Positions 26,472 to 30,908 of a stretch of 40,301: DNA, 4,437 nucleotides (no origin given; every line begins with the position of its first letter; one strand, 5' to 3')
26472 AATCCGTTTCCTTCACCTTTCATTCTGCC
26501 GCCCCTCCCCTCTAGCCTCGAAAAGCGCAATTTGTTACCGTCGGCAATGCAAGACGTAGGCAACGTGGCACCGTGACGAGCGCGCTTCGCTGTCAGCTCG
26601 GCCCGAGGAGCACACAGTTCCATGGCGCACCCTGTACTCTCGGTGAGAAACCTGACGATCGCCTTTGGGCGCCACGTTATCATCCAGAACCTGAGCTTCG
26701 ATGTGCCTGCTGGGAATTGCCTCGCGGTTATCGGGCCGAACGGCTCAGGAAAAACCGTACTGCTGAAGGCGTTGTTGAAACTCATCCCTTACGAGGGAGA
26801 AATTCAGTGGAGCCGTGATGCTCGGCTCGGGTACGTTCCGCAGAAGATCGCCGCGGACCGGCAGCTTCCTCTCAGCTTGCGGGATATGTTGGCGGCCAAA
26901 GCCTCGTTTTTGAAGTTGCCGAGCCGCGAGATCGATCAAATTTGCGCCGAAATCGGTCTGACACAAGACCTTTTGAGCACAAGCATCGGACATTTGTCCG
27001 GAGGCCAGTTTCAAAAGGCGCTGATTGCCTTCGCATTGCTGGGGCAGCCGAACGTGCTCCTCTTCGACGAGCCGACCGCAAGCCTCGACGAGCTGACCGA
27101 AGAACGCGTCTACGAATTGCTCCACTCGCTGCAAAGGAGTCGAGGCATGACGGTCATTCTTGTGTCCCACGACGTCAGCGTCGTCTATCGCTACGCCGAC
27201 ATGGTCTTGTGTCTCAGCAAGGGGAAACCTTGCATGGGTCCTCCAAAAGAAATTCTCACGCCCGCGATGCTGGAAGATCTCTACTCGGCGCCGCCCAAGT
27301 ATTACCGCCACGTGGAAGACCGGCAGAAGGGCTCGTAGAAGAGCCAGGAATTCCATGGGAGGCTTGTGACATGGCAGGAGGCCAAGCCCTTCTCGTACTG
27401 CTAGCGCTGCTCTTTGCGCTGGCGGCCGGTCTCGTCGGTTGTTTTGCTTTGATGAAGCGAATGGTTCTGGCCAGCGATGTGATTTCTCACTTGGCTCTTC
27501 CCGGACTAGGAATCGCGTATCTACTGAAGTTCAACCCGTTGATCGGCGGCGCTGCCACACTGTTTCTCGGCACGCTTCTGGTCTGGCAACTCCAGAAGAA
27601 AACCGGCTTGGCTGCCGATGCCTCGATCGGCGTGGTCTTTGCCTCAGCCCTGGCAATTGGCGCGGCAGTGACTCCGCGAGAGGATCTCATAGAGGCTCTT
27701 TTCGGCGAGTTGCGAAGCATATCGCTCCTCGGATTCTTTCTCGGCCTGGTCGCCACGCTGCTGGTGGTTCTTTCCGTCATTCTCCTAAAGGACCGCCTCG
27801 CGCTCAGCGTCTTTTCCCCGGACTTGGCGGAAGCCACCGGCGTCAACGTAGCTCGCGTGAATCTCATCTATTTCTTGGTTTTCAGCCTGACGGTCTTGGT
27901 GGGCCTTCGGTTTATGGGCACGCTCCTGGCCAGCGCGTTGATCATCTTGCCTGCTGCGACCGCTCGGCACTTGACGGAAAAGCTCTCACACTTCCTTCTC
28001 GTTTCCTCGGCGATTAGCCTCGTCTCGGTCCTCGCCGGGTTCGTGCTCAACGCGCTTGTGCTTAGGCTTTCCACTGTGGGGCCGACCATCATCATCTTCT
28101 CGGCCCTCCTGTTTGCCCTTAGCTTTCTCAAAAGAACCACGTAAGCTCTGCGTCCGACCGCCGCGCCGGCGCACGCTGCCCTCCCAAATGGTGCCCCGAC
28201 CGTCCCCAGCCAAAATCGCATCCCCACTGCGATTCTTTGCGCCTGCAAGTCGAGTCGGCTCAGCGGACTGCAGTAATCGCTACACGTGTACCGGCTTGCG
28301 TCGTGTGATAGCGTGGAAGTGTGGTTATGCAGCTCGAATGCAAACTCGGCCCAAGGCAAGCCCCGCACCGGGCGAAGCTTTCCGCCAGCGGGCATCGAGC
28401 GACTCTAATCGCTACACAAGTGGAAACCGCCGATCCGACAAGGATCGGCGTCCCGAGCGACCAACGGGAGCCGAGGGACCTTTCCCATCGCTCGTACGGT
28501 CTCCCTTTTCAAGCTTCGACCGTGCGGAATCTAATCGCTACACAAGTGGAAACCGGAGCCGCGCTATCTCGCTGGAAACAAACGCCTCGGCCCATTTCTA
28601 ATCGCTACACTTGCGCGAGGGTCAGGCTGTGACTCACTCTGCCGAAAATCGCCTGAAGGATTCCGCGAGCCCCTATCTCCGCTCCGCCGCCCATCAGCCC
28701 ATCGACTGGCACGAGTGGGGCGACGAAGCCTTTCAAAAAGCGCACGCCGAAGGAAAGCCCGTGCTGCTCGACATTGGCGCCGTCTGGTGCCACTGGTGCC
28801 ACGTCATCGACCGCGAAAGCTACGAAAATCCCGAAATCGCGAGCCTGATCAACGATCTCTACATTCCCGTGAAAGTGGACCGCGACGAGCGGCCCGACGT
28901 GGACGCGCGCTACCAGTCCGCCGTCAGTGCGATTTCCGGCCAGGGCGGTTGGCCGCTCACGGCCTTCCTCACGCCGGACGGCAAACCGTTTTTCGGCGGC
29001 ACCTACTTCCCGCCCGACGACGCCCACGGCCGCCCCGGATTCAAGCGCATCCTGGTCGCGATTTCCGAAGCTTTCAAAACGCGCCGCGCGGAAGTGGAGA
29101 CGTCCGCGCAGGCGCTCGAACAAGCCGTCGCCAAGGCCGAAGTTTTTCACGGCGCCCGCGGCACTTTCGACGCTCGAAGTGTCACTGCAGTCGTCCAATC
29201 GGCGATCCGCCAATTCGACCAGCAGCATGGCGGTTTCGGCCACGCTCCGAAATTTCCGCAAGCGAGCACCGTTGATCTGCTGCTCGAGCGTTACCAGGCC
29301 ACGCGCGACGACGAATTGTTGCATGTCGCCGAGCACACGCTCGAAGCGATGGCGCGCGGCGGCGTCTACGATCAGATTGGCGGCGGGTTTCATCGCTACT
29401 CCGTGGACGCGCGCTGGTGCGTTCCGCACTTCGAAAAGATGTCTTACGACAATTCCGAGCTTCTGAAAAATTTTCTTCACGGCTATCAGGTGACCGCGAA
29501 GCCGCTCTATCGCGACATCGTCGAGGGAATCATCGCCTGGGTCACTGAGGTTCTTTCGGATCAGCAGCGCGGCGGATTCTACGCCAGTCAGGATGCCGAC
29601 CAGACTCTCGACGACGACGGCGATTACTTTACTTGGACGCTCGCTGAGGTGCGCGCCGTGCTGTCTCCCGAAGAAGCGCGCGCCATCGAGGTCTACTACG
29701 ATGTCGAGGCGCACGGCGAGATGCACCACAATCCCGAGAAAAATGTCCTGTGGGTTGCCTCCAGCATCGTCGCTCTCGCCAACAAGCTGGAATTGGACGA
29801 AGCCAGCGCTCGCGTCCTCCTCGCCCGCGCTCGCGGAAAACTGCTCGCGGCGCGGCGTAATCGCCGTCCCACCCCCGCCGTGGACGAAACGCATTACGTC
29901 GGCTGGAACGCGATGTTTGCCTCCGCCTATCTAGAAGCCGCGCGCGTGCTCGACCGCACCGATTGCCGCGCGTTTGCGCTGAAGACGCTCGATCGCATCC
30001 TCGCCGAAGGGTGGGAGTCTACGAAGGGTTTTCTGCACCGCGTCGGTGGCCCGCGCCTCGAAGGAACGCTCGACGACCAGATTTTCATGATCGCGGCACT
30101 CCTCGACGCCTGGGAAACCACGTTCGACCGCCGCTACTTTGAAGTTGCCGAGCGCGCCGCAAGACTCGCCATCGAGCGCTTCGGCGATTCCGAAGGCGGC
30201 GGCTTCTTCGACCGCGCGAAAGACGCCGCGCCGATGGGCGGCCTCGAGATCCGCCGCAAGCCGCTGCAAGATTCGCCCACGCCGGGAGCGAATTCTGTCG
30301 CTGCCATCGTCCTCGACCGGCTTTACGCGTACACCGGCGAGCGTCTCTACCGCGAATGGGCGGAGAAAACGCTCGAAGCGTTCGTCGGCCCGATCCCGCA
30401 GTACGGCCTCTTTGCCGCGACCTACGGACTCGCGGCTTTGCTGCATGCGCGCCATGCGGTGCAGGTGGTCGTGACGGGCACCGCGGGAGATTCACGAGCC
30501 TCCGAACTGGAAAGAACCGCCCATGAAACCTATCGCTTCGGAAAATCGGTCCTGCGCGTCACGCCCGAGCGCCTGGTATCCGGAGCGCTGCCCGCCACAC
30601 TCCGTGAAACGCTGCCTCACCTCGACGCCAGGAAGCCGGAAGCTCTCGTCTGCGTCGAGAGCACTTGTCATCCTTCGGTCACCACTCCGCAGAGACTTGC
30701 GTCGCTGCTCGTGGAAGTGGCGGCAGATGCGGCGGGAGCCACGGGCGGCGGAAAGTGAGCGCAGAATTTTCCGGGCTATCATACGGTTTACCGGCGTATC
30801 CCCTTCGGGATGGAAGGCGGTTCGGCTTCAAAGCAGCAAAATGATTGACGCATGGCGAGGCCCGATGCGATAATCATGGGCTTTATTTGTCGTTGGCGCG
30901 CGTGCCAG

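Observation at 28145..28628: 484-nt non-coding gap carrying four copies of a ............-core direct repeat at 132/126/67-nt spacing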

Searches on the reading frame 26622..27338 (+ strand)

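Call 10: search_protein_families(library=pfam, proteins=[window:26622-27338:+], max_evalue=0.00001)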
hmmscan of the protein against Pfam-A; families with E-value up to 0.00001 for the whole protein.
window:26622-27338:+ (238 aa): 5 families
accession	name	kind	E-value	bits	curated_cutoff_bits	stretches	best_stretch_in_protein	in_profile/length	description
PF00005.33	ABC_tran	-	1.9e-23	84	25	1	22-153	2-137/137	ABC transporter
PF13304.12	AAA_21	-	4.5e-11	43.8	27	0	121-187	234-302/304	AAA domain, putative AbiEii toxin, Type IV TA system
PF02463.25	SMC_N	-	3.9e-08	33.4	40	0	116-190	135-204/220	RecF/RecN/SMC N terminal domain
PF13401.12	AAA_22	-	7.9e-07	29.9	27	1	32-181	6-121/130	AAA domain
PF13191.12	AAA_16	-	1.2e-06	29.5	32.6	1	30-178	21-166/167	AAA ATPase domain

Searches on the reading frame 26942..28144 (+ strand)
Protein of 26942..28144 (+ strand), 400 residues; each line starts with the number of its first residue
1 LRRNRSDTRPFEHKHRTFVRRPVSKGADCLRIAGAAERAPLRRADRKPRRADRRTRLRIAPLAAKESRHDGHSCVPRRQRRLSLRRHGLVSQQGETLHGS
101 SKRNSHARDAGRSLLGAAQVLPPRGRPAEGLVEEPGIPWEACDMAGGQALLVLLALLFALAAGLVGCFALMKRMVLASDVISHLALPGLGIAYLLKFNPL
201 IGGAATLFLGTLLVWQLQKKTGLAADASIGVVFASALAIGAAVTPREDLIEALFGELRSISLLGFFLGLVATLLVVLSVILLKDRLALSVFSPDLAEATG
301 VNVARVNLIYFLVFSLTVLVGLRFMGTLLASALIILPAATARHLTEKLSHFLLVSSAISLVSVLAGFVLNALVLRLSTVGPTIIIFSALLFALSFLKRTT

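Call 10: search_protein_families(library=pfam, proteins=[window:26942-28144:+], max_evalue=0.00001)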
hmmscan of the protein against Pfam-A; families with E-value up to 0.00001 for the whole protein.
window:26942-28144:+ (400 aa): 1 family
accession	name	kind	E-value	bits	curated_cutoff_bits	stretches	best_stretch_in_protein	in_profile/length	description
PF00950.22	ABC-3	-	4.5e-44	151.3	20.1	1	152-397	9-257/258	ABC 3 transport family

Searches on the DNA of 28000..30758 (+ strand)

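Call 5: search_rna_families(source=window, start=28000, end=28750, threshold=evalue, max_evalue=10, show_alignments=5)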
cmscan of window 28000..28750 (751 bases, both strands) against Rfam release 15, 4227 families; matches with E-value up to 10: 1.
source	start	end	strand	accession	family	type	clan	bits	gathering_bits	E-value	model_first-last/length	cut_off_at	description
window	28528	28598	-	RF02087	Yar_3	Gene; lncRNA;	-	12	50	2.3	1-67/67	no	Yellow-achaete intergenic RNA conserved region 3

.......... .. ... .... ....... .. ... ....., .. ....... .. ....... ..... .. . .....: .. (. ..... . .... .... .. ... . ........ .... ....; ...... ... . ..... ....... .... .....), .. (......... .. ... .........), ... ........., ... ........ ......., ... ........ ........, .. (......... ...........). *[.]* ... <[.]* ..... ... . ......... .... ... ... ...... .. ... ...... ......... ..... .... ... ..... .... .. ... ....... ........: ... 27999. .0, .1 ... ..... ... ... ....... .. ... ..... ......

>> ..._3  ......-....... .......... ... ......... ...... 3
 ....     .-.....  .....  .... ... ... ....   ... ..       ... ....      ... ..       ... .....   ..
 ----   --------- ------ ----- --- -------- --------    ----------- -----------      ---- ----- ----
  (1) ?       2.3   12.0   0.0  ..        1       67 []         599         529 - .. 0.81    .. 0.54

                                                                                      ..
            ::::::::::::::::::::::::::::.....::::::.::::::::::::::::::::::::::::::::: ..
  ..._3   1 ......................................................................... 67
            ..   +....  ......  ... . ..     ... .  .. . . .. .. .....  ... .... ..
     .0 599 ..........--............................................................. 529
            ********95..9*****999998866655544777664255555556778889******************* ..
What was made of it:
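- On Any Rfam 15 RNA family (including Acido-1, Acido-Lenti-1, riboswitches, ribozymes): No relevant hit in window 28000-28750 at E<=10; the only hit there, Yar_3 (a fly lncRNA region) at 12 bits, E 2.3, is far below its gathering score of 50 (call 5).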

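Call 21: search_rna_families(sources=[L013, L080, L019, L004], threshold=evalue, max_evalue=5)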
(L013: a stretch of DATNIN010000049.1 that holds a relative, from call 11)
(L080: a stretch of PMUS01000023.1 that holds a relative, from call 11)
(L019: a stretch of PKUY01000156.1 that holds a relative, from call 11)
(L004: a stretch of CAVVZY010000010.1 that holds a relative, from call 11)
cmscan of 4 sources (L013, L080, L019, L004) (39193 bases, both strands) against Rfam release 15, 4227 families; matches with E-value up to 5: 3.
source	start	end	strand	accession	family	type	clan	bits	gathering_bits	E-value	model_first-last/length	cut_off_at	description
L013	6132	6191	+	RF01547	TB6Cs1H3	Gene; snRNA; snoRNA; HACA-box;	-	24.3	40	0.93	1-64/64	no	Trypanosomatid snoRNA TB6Cs1H3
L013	9363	9530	-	RF02850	Ysr276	Gene; antisense;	-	16.1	100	1.4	1-195/195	no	Yersinia sRNA 276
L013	9285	9361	-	RF01849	alpha_tmRNA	Gene;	CL00001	14.4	50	1.9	83-171/355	no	Alphaproteobacteria transfer-messenger RNA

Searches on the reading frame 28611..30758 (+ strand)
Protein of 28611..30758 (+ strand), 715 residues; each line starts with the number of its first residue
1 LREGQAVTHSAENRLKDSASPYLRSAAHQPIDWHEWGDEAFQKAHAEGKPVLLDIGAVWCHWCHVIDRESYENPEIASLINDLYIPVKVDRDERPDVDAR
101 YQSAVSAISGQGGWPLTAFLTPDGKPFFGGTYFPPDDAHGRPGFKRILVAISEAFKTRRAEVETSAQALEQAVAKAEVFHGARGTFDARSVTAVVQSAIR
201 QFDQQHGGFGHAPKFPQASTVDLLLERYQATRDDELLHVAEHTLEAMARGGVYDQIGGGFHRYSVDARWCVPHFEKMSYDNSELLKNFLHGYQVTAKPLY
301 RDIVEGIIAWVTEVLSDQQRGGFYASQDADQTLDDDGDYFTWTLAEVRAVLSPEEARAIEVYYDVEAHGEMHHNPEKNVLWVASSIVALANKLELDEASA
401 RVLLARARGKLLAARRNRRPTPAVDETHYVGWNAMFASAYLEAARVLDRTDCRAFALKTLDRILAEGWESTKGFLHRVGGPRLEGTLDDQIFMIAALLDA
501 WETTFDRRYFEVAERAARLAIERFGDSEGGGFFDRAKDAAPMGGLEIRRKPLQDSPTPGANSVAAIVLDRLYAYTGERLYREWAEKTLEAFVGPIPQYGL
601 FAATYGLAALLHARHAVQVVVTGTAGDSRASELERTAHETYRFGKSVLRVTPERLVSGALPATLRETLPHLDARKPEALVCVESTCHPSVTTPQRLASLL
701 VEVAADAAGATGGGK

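Call 10: search_protein_families(library=pfam, proteins=[window:28611-30758:+], max_evalue=0.00001)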
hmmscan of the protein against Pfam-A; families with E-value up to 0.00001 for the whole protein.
window:28611-30758:+ (715 aa): 3 families
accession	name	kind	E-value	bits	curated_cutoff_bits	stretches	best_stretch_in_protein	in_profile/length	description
PF03190.21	Thioredox_DsbH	-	5.9e-69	231.6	27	1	12-173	1-162/163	Protein of unknown function, DUF255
PF13899.12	Thioredoxin_7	-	7e-14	52.2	27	1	32-122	1-83/83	Thioredoxin-like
PF07221.17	GlcNAc_2-epim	-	3.3e-08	33.6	23.4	0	225-334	222-331/347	N-acylglucosamine 2-epimerase (GlcNAc 2-epimerase)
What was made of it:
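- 28617..28631 (+): RBS GAGGG (28617-28621) and GTG start codon (28629) of the DUF255/Thioredox_DsbH gene (28629-30758). The Pfam match starts about 5 codons after this GTG (call 10).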

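Call 11: find_related_loci(query=window:28629-30758:+, collection=genome_contigs, flank=4000)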
Query window:28629-30758:+ (709 aa) in genome_contigs; peptide patterns used: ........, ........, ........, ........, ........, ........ (x = any residue, [..] = any of these).
599 stretches matched a pattern (row limit reached: there are more); 567 encode a relative of the query (tblastn E <= 1e-3); the best 80 are kept; 80 distinct loci.
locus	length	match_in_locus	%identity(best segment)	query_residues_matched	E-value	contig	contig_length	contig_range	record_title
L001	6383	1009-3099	78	1-697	0e+0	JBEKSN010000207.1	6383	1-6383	MAG: Candidatus Acidiferrales bacterium isolate SPRUCE 535 SPRUCE_535_207, whole genome shotgun sequence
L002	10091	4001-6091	78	1-697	0e+0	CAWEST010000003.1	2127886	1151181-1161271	MAG: uncultured Acidobacteriota bacterium isolate MFD03399.bin.1.95 genome assembly, contig: contig_17144, whole genome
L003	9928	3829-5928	77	1-700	0e+0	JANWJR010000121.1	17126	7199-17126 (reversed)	MAG: Candidatus Acidiferrales bacterium isolate CRAIB_MAG72 c_000000066895, whole genome shotgun sequence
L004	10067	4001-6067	79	1-689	0e+0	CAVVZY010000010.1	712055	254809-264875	MAG: uncultured Acidobacteriota bacterium isolate MFD01872.bin.1.36 genome assembly, contig: contig_77244, whole genome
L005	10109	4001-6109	77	1-703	0e+0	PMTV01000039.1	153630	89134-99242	MAG: Acidobacteria bacterium isolate palsa_134 73.20110700_P2M.1_contig_366, whole genome shotgun sequence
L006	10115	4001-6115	78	1-706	0e+0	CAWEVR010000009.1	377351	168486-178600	MAG: uncultured Acidobacteriota bacterium isolate MFD09222.bin.1.32 genome assembly, contig: contig_84885, whole genome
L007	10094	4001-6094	77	1-697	0e+0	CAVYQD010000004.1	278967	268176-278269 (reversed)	MAG: uncultured Acidobacteriota bacterium isolate MFD06229.bin.1.279 genome assembly, contig: contig_48675, whole genome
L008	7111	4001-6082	78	1-694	0e+0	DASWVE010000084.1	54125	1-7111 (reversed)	MAG TPA_asm: Candidatus Acidiferrales bacterium isolate SMAG_U3621 k141_140154, whole genome shotgun sequence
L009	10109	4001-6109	76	1-703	0e+0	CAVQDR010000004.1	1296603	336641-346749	MAG: uncultured Acidobacteriota bacterium isolate MFD04434.bin.1.16 genome assembly, contig: contig_7635, whole genome s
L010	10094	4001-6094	77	1-697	0e+0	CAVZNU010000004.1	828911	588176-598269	MAG: uncultured Acidobacteriota bacterium isolate MFD06435.bin.1.8 genome assembly, contig: contig_18255, whole genome s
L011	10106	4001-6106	76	1-702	0e+0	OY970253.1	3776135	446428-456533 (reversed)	MAG: uncultured Acidobacteriota bacterium isolate MFD01299.bin.c.2 genome assembly, chromosome: 1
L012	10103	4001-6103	75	1-701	0e+0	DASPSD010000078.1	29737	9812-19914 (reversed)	MAG TPA_asm: Candidatus Sulfotelmatobacter sp. isolate SMAG_U12242 k141_1000922, whole genome shotgun sequence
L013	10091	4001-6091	78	1-697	0e+0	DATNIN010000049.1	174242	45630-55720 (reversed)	MAG TPA_asm: Candidatus Acidiferrales bacterium isolate SMAG_U11374 k141_715395, whole genome shotgun sequence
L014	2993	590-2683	76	4-701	0e+0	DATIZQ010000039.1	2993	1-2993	MAG TPA_asm: Candidatus Acidoferrum sp. isolate SMAG_U15305 k141_5685839, whole genome shotgun sequence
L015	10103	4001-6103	76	6-705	0e+0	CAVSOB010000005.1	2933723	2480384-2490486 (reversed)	MAG: uncultured Acidobacteriota bacterium isolate MFD03346.bin.1.44 genome assembly, contig: contig_2716, whole genome s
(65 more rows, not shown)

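Call 23: find_homologous_proteins(query=window:28629-30758:+, max_evalue=1e-100)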
Query window:28629-30758:+ (709 aa): 7999 proteins with E <= 1e-100 among 8000 candidates; the best 120 are listed.
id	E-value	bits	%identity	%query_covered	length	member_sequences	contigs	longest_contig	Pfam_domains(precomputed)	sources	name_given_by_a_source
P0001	0.0e+0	1625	100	100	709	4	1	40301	PF03190.22,PF07221.18,PF13899.13,PF13098.14,PF03663.21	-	-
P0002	0.0e+0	1507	92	98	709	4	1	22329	PF03190.22,PF07221.18,PF13899.13,PF13098.14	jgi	jgi:uncharacterized protein YyaL (SSP411 family)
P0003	0.0e+0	1458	88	100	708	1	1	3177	PF03190.22,PF07221.18,PF13899.13,PF13098.14,PF03663.21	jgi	jgi:uncharacterized protein YyaL (SSP411 family)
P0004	0.0e+0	1440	88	98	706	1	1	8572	PF03190.22,PF07221.18,PF13899.13,PF13098.14,PF03663.21,PF06662.20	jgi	jgi:uncharacterized protein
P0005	0.0e+0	1436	87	99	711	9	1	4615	PF03190.22,PF07221.18,PF13899.13,PF13098.14,PF03663.21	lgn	-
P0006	0.0e+0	1424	87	98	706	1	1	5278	PF03190.22,PF07221.18,PF13899.13,PF13098.14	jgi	jgi:uncharacterized protein YyaL (SSP411 family)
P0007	0.0e+0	1405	88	97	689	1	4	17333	PF03190.22,PF07221.18,PF13899.13,PF13098.14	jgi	jgi:uncharacterized protein YyaL (SSP411 family)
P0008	0.0e+0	1332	80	99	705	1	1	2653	PF03190.22,PF07221.18,PF13899.13,PF13098.14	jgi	jgi:uncharacterized protein YyaL (SSP411 family)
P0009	0.0e+0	1323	79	99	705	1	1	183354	PF03190.22,PF07221.18,PF13899.13,PF13098.14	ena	-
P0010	0.0e+0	1322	79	99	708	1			PF03190.22,PF07221.18,PF13899.13,PF13098.14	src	-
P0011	0.0e+0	1315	79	99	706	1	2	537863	PF03190.22,PF07221.18,PF13899.13,PF13098.14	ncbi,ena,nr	ncbi:MAG TPA: thioredoxin domain-containing protein [Candidatus Acidoferrales bacterium]|nr:thioredo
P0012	0.0e+0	1314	79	99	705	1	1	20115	PF03190.22,PF07221.18,PF13899.13,PF13098.14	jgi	jgi:uncharacterized protein YyaL (SSP411 family)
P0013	0.0e+0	1313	79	99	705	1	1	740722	PF03190.22,PF07221.18,PF13899.13,PF13098.14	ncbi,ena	-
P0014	0.0e+0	1311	80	98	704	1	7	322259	PF03190.22,PF07221.18,PF13899.13,PF13098.14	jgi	jgi:uncharacterized protein YyaL (SSP411 family)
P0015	0.0e+0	1309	79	97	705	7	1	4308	PF03190.22,PF07221.18,PF13899.13,PF13098.14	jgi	jgi:uncharacterized protein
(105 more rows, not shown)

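Call 24: find_encoding_contigs(protein=P0002, flank=3000, max_places=4)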
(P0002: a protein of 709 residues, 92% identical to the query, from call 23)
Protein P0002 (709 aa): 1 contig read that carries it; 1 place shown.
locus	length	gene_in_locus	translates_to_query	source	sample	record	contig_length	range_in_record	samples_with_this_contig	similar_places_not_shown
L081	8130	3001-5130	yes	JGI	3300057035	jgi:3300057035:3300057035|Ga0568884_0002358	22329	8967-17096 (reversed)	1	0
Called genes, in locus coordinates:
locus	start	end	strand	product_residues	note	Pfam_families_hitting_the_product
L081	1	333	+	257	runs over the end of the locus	PF00950:ABC-3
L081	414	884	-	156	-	PF00210:Ferritin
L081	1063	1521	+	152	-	PF00582:Usp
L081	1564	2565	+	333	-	PF00155:Aminotran_1_2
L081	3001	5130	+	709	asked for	PF03190:Thioredox_DsbH, PF13098:Thioredoxin_2 (weak), PF13899:Thioredoxin_7, PF07221:GlcNAc_2-epim (faint)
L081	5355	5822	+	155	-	PF00430:ATP-synt_B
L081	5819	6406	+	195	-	PF00430:ATP-synt_B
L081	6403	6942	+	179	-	PF00213:OSCP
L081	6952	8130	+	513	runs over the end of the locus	PF02874:ATP-synt_ab_N, PF00006:ATP-synt_ab, PF00306:ATP-synt_ab_C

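Call 25: find_encoding_contigs(protein=P0004, flank=3000, max_places=4)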
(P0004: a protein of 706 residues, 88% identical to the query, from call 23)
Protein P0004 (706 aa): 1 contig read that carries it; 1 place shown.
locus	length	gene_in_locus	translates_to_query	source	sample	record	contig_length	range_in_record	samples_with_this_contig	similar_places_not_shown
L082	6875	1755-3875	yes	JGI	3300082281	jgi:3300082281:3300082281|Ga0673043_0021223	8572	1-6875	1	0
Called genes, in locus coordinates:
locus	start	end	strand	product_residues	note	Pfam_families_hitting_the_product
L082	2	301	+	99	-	?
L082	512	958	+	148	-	PF09969:DUF2203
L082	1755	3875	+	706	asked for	PF03190:Thioredox_DsbH, PF13098:Thioredoxin_2 (weak), PF13899:Thioredoxin_7, PF03663:Glyco_hydro_76 (faint), PF06662:C5-epim_C (faint), PF07221:GlcNAc_2-epim (faint)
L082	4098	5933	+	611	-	PF00009:GTP_EFTU, PF01926:MMR_HSR1 (weak), PF22042:EF-G_D2, PF03144:GTP_EFTU_D2, PF00679:EFG_C, PF21018:BipA_C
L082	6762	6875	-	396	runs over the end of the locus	PF00108:Thiolase_N, PF02803:Thiolase_C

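Call 26: find_encoding_contigs(protein=P0007, flank=3000, max_places=4)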
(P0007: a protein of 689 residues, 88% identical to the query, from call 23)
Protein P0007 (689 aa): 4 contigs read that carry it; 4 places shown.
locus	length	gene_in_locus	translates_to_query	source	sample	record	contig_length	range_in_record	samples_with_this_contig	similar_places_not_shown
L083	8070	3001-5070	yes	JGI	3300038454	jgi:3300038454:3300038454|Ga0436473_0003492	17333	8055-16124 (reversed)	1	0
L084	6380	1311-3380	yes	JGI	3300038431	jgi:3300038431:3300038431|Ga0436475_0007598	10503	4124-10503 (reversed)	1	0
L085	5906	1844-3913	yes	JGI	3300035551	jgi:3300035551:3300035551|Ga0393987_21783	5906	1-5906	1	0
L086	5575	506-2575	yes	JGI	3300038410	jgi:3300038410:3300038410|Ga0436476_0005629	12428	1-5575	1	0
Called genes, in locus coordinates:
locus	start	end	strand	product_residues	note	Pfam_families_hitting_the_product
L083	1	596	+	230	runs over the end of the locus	PF00950:ABC-3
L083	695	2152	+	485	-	PF01979:Amidohydro_1, PF07969:Amidohydro_3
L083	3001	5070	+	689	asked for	PF03190:Thioredox_DsbH, PF13098:Thioredoxin_2 (weak), PF13899:Thioredoxin_7, PF07221:GlcNAc_2-epim (faint)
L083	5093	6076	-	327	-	PF13577:SnoaL_4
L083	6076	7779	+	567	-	PF02129:Peptidase_S15, PF08530:PepX_C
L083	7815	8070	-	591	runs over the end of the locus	PF13620:CarboxypepD_reg, PF24684:Vgb_lyase, PF08450:SGL (faint)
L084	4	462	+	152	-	PF07969:Amidohydro_3, PF01979:Amidohydro_1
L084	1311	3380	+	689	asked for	PF03190:Thioredox_DsbH, PF13098:Thioredoxin_2 (weak), PF13899:Thioredoxin_7, PF07221:GlcNAc_2-epim (faint)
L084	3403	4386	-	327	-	PF13577:SnoaL_4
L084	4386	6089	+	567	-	PF02129:Peptidase_S15, PF08530:PepX_C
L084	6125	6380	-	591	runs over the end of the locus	PF13620:CarboxypepD_reg, PF24684:Vgb_lyase, PF08450:SGL (faint)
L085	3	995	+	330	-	?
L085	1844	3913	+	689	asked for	PF03190:Thioredox_DsbH, PF13098:Thioredoxin_2 (weak), PF13899:Thioredoxin_7, PF07221:GlcNAc_2-epim (faint)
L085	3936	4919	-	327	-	PF13577:SnoaL_4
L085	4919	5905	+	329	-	?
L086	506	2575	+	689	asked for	PF03190:Thioredox_DsbH, PF13098:Thioredoxin_2 (weak), PF13899:Thioredoxin_7, PF07221:GlcNAc_2-epim (faint)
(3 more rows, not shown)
